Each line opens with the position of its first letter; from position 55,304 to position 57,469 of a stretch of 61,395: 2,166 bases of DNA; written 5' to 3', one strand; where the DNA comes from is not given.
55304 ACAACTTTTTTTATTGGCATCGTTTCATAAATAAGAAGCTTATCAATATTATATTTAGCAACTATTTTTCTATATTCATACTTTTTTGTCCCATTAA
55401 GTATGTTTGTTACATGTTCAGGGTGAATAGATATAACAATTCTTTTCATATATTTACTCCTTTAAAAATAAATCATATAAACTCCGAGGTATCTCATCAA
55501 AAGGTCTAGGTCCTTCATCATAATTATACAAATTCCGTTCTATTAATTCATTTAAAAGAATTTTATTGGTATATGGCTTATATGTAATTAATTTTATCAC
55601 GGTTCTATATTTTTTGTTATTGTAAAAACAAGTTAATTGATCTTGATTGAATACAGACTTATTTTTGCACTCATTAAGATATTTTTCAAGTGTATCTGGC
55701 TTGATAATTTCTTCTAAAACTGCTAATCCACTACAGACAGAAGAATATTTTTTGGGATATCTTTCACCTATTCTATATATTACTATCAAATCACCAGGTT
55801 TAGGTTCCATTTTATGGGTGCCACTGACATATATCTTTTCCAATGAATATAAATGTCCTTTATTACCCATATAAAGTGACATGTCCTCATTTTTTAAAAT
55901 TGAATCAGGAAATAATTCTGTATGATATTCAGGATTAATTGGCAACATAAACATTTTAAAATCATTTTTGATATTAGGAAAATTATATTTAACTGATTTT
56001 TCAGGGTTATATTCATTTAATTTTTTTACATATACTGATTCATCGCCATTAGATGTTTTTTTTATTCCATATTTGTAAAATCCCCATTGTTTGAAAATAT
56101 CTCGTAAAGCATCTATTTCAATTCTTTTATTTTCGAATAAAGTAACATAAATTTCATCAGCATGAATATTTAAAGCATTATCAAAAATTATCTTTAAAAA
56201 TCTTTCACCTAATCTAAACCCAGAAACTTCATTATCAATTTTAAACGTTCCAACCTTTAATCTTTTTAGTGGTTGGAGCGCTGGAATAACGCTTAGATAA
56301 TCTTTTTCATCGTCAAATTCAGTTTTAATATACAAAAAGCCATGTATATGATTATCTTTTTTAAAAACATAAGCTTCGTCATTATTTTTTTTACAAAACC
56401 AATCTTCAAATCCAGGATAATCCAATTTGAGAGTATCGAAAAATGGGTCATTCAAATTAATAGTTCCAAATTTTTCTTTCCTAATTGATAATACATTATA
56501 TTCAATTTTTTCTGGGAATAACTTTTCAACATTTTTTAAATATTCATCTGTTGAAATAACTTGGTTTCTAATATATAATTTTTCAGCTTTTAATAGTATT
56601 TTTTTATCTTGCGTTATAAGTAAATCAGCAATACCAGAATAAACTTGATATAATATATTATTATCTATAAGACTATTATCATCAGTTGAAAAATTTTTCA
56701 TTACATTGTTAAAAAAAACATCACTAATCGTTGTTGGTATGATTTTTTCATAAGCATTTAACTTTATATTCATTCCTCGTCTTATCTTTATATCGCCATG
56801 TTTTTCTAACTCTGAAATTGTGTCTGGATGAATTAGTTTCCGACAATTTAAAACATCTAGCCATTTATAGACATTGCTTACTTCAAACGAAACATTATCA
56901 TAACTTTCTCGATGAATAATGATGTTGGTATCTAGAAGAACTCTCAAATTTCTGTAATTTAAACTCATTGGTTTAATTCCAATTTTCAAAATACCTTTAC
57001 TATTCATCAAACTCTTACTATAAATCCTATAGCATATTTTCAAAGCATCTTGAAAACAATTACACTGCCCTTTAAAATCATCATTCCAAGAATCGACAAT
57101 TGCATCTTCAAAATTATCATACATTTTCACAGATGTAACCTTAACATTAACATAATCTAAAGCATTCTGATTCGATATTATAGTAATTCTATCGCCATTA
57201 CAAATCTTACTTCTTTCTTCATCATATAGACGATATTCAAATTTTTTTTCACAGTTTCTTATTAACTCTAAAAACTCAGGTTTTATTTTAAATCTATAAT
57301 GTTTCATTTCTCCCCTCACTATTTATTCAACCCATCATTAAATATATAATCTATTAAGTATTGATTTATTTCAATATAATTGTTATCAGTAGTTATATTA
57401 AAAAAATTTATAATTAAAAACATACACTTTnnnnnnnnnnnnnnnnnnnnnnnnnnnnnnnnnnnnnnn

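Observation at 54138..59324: AT-rich island encoding an ASCH-PIN-GNAT-PUA multidomain protein, a second ASCH protein, an FRG protein and a DUF234 ATPase next to type I R-M genes: candidate RNA-targeting defence module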

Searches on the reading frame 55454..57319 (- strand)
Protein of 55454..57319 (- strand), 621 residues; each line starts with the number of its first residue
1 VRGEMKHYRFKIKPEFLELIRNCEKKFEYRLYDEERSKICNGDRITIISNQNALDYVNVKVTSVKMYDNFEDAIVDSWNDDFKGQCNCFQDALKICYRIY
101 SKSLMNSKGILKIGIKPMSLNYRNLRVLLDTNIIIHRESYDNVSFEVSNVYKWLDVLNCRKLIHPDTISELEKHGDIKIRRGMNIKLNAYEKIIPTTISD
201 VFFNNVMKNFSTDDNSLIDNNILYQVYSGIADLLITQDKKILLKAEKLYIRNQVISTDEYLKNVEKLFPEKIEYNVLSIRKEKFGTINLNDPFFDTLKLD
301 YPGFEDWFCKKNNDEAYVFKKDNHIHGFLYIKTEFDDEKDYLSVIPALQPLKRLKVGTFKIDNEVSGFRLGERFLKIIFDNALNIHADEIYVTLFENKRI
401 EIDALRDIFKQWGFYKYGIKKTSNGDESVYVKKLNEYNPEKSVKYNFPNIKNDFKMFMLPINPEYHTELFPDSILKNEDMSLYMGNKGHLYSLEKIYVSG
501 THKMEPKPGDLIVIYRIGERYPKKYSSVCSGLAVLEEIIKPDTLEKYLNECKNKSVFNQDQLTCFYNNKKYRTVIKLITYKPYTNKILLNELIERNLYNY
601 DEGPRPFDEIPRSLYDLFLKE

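Call 3: search_protein_families(library=pfam, proteins=[window:55454-57319:-], max_evalue=0.1)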
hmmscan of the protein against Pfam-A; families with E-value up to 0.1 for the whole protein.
window:55454-57319:- (621 aa): 1 family
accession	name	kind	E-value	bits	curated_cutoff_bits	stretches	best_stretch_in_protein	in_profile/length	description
PF04266.20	ASCH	-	0.00015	22.8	21.2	1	11-73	2-61/103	ASCH domain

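Call 4: search_protein_families(library=padloc, proteins=[window:55454-57319:-], max_evalue=0.1)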
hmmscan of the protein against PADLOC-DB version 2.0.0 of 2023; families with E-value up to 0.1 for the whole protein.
window:55454-57319:- (621 aa): 9 families
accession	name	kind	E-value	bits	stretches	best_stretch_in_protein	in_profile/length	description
PDLC04422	PDC-M11A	-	1.9e-147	490.2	1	126-620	2-490/501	-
PDLC04419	PDC-M11A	-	6.4e-97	323.1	1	272-616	5-342/357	-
PDLC04421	PDC-M11A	-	1.2e-65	220.1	1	126-594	2-458/486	-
PDLC04418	PDC-M11A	-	8.8e-53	177.8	1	274-591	87-406/444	-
PDLC04417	PDC-M11A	-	1.2e-50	170.9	1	125-591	1-463/501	-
PDLC04420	PDC-M11A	-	2e-38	130.3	1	237-599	3-354/376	-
PDLC04425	PDC-M11B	-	0.00046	18.7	0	11-31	6-26/132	-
PDLC04424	PDC-M11B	-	0.00061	17.8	0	11-31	13-33/142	-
PDLC02387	pAgo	-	0.025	11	1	248-287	529-568/672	-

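Call 5: search_protein_families(library=ncbifam, proteins=[window:55454-57319:-], max_evalue=0.1)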
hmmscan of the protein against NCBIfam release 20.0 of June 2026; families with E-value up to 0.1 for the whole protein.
window:55454-57319:- (621 aa): 0 families

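Call 8: search_solved_structures(query=window:55454-57319:-, max_evalue=10)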
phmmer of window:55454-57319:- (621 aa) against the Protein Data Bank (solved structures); distinct sequences matched with E-value up to 10: 3.
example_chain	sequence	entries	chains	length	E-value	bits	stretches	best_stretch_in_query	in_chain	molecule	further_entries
1s04_A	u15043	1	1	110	3.4e-08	35.7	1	10-118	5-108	hypothetical protein PF0455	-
2z0t_A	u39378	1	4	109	2.2e-07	33.1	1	10-118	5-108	Putative uncharacterized protein PH0355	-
1xne_A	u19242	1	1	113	1.8e-05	26.8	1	5-116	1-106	hypothetical protein PF0469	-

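Call 9: find_homologous_proteins(query=window:55454-57319:-, max_evalue=0.001)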
Query window:55454-57319:- (621 aa): 4491 proteins with E <= 0.001 among 8000 candidates; the best 120 are listed.
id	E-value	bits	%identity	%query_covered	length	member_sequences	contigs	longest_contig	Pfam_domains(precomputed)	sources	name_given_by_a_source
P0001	0.0e+0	1398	100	99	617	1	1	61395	-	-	-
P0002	1.1e-253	862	62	99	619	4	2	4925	PF04266.21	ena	-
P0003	1.7e-242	825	60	99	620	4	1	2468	PF04266.21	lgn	-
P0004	3.1e-242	824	60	99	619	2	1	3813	PF04266.21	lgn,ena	-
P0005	4.4e-242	823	61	99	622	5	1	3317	-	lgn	-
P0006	4.5e-242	823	61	99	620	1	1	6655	PF04266.21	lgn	-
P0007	7.7e-240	816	60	99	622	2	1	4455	PF04266.21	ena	-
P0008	1.6e-239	815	61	99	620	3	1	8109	PF04266.21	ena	-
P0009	4.7e-239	813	61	99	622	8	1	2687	PF04266.21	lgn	-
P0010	3.0e-236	804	61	99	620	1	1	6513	-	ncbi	-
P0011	1.4e-234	798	60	99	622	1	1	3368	PF04266.21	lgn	-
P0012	3.5e-234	797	60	97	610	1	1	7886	-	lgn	-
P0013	1.1e-233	795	60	99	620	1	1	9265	-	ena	-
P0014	1.3e-232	792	59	99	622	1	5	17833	PF04266.21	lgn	-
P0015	1.5e-231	788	59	99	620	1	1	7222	PF04266.21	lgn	-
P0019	8.8e-230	783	59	99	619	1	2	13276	PF04266.21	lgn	-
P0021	6.2e-229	780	59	99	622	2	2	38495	PF04266.21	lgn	-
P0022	2.0e-227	775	59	99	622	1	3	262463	PF04266.21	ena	-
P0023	9.1e-225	766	57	99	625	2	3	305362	PF04266.21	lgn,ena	-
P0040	5.4e-187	641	49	99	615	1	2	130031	PF04266.21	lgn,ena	-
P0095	2.6e-163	563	45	99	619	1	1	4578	PF01878.25,PF04266.21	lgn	-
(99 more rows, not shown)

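Call 11: find_related_loci(query=window:55454-57319:-, collection=genome_contigs, flank=8000)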
Query window:55454-57319:- (621 aa) in genome_contigs; peptide patterns used: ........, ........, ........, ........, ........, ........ (x = any residue, [..] = any of these).
69 stretches matched a pattern; 9 encode a relative of the query (tblastn E <= 1e-3); 9 distinct loci.
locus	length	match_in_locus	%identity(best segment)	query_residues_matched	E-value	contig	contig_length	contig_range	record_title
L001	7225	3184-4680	43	123-620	5e-121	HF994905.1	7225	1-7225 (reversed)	Acetobacter sp. CAG:977 genomic scaffold, scf28, whole genome shotgun sequence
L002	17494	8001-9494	40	124-620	4e-111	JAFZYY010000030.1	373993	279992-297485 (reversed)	MAG: Alphaproteobacteria bacterium isolate RGIG8225 Water_buffalos_Rumen-5__c2110845, whole genome shotgun sequence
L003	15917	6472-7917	41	125-610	1e-101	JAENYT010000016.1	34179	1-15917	MAG: Methanobacteriota archaeon isolate BL5_bin.5 BL5_bin5_NODE_321_length_34179_cov_20.422752, whole genome shotgun seq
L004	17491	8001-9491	29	107-615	1e-51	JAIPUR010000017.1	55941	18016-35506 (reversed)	MAG: Methanosarcinaceae archaeon isolate SBSPR1A Scaffold_17_clean, whole genome shotgun sequence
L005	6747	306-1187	39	279-577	2e-50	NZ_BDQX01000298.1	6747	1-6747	Paenibacillus agaridevorans strain T-3040, whole genome shotgun sequence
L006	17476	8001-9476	29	125-615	1e-42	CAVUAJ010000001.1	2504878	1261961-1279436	MAG: uncultured Methanobacteriaceae archaeon isolate MFD02138.bin.1.8 genome assembly, contig: contig_22474, whole genom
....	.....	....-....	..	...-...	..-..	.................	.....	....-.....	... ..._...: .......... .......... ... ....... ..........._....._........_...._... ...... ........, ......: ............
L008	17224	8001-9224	26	180-597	1e-34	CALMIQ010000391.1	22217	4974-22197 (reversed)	MAG TPA_asm: uncultured Micropruina sp. isolate SRR2107183_bin.11_CONCOCT_v1.1_MAG genome assembly, contig: ERZ794926.12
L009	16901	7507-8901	26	128-599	1e-33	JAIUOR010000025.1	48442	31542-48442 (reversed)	MAG: Actinomycetota bacterium isolate PROP1 megahit-bin.30~k141_156798, whole genome shotgun sequence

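Call 16: find_encoding_contigs(protein=P0022, flank=8000, max_places=3)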
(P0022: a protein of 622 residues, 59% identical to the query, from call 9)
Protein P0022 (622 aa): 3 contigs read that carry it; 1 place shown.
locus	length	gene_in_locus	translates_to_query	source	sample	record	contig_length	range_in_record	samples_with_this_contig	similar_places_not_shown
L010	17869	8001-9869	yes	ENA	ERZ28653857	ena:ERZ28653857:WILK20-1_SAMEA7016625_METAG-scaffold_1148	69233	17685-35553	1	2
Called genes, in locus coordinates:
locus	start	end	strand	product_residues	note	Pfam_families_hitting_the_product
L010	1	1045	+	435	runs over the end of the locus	-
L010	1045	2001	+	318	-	-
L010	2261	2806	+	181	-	PF07155:ECF-ribofla_trS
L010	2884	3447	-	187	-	-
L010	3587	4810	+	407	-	-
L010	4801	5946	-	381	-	PF00145:DNA_methylase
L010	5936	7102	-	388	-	PF00145:DNA_methylase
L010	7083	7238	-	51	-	-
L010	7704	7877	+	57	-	-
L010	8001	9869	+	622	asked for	PF04266:ASCH (weak)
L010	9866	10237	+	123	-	PF04266:ASCH (weak)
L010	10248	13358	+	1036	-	PF04313:HSDR_N, PF04851:ResIII, PF18766:SWI2_SNF2, PF22679:T1R_D3-like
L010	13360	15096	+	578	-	PF02384:N6_Mtase, PF07669:Eco57I (weak)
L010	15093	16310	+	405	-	PF01420:Methylase_S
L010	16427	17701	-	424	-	PF08937:ThsB_TIR (weak), PF01582:TIR (weak), PF13676:TIR_2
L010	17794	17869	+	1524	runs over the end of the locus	PF13020:NOV_C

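Call 17: find_encoding_contigs(protein=P0023, flank=8000, max_places=3)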
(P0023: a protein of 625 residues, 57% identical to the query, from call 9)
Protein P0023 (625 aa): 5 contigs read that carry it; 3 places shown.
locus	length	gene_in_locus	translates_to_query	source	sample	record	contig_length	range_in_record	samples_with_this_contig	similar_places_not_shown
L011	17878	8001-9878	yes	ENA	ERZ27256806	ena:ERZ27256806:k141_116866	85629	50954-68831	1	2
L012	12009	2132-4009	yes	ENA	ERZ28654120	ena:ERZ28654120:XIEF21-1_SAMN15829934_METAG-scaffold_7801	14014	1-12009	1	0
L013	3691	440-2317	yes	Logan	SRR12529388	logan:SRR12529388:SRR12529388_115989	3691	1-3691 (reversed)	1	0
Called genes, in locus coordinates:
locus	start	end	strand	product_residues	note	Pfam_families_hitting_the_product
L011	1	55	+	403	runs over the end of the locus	PF13020:NOV_C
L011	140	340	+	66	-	-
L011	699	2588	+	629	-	-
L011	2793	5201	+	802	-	PF02368:Big_2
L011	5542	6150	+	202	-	-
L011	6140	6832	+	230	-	-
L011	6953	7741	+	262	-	-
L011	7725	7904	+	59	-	-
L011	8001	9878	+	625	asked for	PF04266:ASCH (faint)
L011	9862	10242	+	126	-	PF04266:ASCH (weak)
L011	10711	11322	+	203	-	PF08937:ThsB_TIR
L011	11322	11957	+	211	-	-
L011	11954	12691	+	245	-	PF01582:TIR, PF13676:TIR_2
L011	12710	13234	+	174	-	PF04542:Sigma70_r2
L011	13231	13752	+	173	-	-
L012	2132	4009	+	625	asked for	PF04266:ASCH (faint)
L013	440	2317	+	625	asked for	PF04266:ASCH (faint)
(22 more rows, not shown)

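Call 18: find_encoding_contigs(protein=P0040, flank=8000, max_places=3)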
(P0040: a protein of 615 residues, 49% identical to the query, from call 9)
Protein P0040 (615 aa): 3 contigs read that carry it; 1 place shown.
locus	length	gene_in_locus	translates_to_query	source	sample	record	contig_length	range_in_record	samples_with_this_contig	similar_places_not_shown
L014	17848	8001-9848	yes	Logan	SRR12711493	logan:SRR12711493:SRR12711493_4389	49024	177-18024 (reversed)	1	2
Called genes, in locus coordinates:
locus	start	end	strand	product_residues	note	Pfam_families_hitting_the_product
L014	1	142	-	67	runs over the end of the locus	PF09820:AAA-ATPase_like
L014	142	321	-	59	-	-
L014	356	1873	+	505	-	-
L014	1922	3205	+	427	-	-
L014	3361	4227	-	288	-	PF01381:HTH_3, PF12844:HTH_19, PF13560:HTH_31 (weak)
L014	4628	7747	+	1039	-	PF00149:Metallophos (weak)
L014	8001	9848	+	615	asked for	PF04266:ASCH (weak)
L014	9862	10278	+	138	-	PF04266:ASCH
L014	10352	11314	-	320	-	PF04087:DUF389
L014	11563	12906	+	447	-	PF04326:SLFN_AlbA_2, PF13749:HATPase_c_4, PF13412:HTH_24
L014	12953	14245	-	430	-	PF13173:AAA_14, PF13635:DUF4143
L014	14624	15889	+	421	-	PF13173:AAA_14, PF13635:DUF4143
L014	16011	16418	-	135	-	PF13635:DUF4143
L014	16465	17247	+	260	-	PF02900:LigB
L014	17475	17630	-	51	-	-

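Call 26: predict_structure(alignment_id=A1)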
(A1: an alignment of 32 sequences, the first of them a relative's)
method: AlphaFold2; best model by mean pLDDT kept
length: 617 residues; sequences in the alignment: 32
mean_pLDDT: 86.1   pTM: 0.79
mean pLDDT of the five models: 86.1, 85.5, 83.4, 83.2, 82.0
residues with pLDDT >= 90: 277; 70-90: 297; 50-70: 38; < 50: 5
segments of 3 or more residues with pLDDT < 50: 470-473
pLDDT, mean of each block of 10 residues (from residue 1): 88 91 93 91 92 94 92 89 89 86 92 90 90 78 89 92 84 78 86 85 89 89 92 94 93 93 83 75 88 81 87 84 89 84 91 82 68 90 92 78 91 87 91 91 91 90 66 53 64 83 93 69 82 93 86 87 92 88 88 84 92 82
secondary structure, 60 per line:
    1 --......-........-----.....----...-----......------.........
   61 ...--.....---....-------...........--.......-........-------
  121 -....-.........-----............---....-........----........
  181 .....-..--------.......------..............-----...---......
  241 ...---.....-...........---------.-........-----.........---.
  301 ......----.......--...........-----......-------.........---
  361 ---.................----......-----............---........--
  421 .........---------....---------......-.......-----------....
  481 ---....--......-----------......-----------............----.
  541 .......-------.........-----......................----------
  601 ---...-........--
elements in order: E3-8 H10-17 E23-27 E40-45 E52-63 H66-70 H74-77 H85-95 H98-104 E106-113 E122-125 H127-135 H141-152 E156-159 H161-168 H173-185 H197-203 H210-223 E229-231 H235-243 H253-263 E275-279 H288-296 H300-306 E311-317 E320-330 H336-339 E349-357 H364-380 E385-390 H396-407 E411-418 E421-429 H439-442 E452-457 H459-465 H477-480 H484-487 E490-495 E507-512 E524-535 H540-547 H555-563 E569-584 H585-590 E604-606 H608-615

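Call 29: fold_search(model_id=the predicted structure, library=pdb)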
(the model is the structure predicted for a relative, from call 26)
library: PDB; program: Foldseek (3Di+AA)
matches with E <= 10: 1309; with E <= 0.001: 218
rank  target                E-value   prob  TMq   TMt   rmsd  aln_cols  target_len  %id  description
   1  2z0t_B                2.6e-09  1.00  0.17  0.87   2.4       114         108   27  Crystal structure of hypothetical protein PH0355 (released 2007-11-13)
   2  2z0t_A                3.9e-09  1.00  0.17  0.87   2.4       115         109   27  Crystal structure of hypothetical protein PH0355 (released 2007-11-13)
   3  1s04_MODEL_1_A        1.9e-07  1.00  0.16  0.76   3.4       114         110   25  Solution NMR Structure of Protein PF0455 from Pyrococcus furiosus. Northeast Structural Genomics Consortium Ta (released 2005-01-04)
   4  5icw_D                6.4e-06  1.00  0.19  0.55   5.6       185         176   14  Crystal structure of human NatF (hNaa60) homodimer bound to Coenzyme A (released 2016-06-22)
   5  1tiq_B                1.1e-05  1.00  0.20  0.63   5.5       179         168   15  Crystal Structure of an Acetyltransferase (PaiA) in complex with CoA and DTT from Bacillus subtilis, Northeast Structu (released 2004-07-13)
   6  4ua3_A                1.1e-05  1.00  0.19  0.55   9.0       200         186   15  Crystal structure of selenomethionine labeled SpNatD (released 2015-01-28)
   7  1tiq_A                1.3e-05  1.00  0.20  0.62   4.3       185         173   17  Crystal Structure of an Acetyltransferase (PaiA) in complex with CoA and DTT from Bacillus subtilis, Northeast Structu (released 2004-07-13)
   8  2oh1_A                1.3e-05  1.00  0.20  0.58   5.7       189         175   15  Crystal structure of acetyltransferase GNAT family (YP_013287.1) from Listeria monocytogenes 4b F2365 at 1.46 A resolu (released 2007-02-13)
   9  5icw_C                1.4e-05  1.00  0.19  0.55   5.5       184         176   14  Crystal structure of human NatF (hNaa60) homodimer bound to Coenzyme A (released 2016-06-22)
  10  8osp_A                1.8e-05  1.00  0.20  0.62   6.0       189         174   13  GCN5-related N-Acetyltransferase from Lactobacillus curiae (released 2023-07-05)
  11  5c88_A                1.8e-05  1.00  0.18  0.58   5.7       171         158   15  Crystal structure of Ard1 N-terminal acetyltransferase from Sulfolobus solfataricus in monoclinic form (released 2016-01-13)
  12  7l1k_A                1.9e-05  1.00  0.16  0.59   7.1       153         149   14  Cryo-EM structure of S. Pombe NatC complex with a Bisubstrate inhibitor and inositol hexaphosphate (released 2021-05-12)
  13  6yga_A                2.0e-05  1.00  0.17  0.54   5.9       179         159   15  Crystal structure of the apo NatC complex (released 2020-10-28)
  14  9fpz_2                2.5e-05  1.00  0.19  0.61   4.1       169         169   13  Human NatA-MAP2 80S ribosome complex (released 2024-07-03)
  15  2ob0_C                2.5e-05  1.00  0.18  0.56   6.3       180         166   15  Human MAK3 homolog in complex with Acetyl-CoA (released 2006-12-26)
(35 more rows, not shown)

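Call 43: fold_search(model_id=the predicted structure, library=viral)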
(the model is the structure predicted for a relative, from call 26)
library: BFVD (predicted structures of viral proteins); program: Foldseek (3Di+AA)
matches with E <= 10: 914; with E <= 0.001: 55
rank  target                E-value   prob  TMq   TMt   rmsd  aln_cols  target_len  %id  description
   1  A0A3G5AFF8            1.4e-07  1.00  0.17  0.82   2.7       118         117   24  ProFAR isomerase-like protein [Solivirus sp.]
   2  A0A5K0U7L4            1.5e-07  1.00  0.17  0.35   2.9       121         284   24  ASCH domain-containing protein [Yasminevirus sp. GU-2018]
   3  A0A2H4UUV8            1.1e-06  1.00  0.17  0.16   2.7       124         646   22  Putative poly(A) polymerase catalytic subunit [Bodo saltans virus]
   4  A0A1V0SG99            3.0e-06  1.00  0.17  0.71   2.0       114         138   21  ASCH domain protein [Hokovirus HKV1]
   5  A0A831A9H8            9.3e-06  1.00  0.18  0.66   4.2       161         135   14  (no name in the UniProt tables at hand)
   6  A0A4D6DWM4            1.3e-05  1.00  0.16  0.28  19.7       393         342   10  N-acetyltransferase domain-containing protein [Edwardsiella phage pEt-SU]
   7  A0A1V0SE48            1.7e-05  1.00  0.20  0.68   4.5       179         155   12  Acetyltransferase [Indivirus ILV1]
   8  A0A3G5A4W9            2.0e-05  1.00  0.16  0.67   2.9       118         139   19  Uncharacterized protein [Harvfovirus sp.]
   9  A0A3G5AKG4            3.6e-05  1.00  0.15  0.17  26.0       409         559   10  Class I SAM-dependent methyltransferase [Sylvanvirus sp.]
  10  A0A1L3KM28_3          6.0e-05  0.99  0.17  0.10  30.6       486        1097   10  (no name in the UniProt tables at hand)
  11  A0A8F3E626            6.7e-05  1.00  0.17  0.30  16.5       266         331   14  Acetyltransferase [Streptomyces phage TaidaOne]
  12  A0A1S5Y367            7.1e-05  1.00  0.17  0.13  24.5       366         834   14  Acyltransferase [uncultured archaeal virus]
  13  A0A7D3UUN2            7.9e-05  1.00  0.18  0.16  20.5       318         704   12  Acyl-CoA N-acyltransferase [Fadolivirus FV1/VV64]
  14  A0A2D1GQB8            8.9e-05  1.00  0.11  0.66   7.7       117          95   14  DUF3850 domain-containing protein [Shigella phage vB_SflS-ISF001]
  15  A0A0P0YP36            8.9e-05  0.99  0.16  0.30  15.9       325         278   12  (no name in the UniProt tables at hand)
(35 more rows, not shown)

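Call 54: find_encoding_contigs(protein=P0021, flank=7000, max_places=2)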
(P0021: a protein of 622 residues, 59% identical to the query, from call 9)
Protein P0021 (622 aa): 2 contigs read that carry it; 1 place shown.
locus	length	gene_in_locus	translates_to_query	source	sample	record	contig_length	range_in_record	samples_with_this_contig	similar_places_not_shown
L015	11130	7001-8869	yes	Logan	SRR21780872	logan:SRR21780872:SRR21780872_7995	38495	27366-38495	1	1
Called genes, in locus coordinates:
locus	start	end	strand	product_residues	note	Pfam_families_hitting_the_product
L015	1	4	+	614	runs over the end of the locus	PF27347:YeeR_C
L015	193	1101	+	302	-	PF01381:HTH_3, PF12844:HTH_19, PF13443:HTH_26 (weak), PF13560:HTH_31 (weak)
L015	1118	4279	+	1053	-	-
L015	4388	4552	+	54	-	PF13783:DUF4177 (weak)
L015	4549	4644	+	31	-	-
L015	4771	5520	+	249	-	PF08378:NERD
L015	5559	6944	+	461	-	PF26348:SRA_ScoMcrA, PF00293:NUDIX, PF14815:NUDIX_4, PF13020:NOV_C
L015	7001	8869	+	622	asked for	PF04266:ASCH (weak)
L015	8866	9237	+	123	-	PF04266:ASCH (weak)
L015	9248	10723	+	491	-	PF12161:HsdM_N, PF02384:N6_Mtase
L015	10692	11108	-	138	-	PF01420:Methylase_S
